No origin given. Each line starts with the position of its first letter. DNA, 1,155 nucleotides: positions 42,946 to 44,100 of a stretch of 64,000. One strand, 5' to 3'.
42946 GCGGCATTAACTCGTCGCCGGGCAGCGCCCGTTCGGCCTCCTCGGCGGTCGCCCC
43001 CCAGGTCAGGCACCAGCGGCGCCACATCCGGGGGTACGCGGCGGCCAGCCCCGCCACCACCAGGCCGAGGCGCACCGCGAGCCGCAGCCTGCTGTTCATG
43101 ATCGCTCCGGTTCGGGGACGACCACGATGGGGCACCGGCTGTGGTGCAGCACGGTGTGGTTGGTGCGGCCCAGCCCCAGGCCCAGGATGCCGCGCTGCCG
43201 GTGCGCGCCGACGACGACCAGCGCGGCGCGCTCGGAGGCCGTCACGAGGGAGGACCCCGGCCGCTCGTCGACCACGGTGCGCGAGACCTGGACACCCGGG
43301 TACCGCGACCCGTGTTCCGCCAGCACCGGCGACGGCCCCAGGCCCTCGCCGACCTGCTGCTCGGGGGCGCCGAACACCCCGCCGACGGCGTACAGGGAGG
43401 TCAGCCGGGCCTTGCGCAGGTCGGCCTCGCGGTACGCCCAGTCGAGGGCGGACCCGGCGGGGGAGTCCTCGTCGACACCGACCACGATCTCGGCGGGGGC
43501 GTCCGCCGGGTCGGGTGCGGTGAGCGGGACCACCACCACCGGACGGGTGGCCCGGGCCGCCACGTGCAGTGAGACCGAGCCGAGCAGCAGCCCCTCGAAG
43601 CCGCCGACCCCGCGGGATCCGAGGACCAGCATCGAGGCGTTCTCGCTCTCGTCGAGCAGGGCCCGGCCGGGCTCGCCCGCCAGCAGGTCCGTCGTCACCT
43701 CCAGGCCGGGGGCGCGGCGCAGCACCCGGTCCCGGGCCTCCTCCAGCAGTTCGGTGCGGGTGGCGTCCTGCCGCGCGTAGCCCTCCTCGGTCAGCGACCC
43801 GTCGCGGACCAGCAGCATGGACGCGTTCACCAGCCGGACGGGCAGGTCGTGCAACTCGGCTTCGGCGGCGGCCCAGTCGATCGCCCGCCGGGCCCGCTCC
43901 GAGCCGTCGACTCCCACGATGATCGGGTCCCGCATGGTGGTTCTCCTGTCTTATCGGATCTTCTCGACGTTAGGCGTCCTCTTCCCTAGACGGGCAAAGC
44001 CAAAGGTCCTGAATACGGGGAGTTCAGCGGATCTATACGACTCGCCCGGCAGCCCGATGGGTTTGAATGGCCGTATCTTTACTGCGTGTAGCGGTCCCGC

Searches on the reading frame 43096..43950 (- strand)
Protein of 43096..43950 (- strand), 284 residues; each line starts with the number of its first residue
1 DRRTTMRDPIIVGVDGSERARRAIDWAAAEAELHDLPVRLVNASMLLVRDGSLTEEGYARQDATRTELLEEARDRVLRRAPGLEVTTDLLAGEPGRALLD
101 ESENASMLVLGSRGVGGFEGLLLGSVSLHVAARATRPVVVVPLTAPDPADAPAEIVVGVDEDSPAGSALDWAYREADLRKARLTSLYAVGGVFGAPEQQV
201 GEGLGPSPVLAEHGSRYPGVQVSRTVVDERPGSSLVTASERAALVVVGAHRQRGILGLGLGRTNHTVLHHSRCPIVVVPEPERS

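Call 13: search_protein_families(library=pfam, proteins=[window:43096-43950:-], max_evalue=0.001)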
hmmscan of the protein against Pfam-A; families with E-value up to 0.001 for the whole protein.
window:43096-43950:- (284 aa): 1 family
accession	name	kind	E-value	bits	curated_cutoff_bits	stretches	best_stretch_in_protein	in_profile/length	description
PF00582.32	Usp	-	1.2e-43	149.4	24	2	6-142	1-141/141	Universal stress protein family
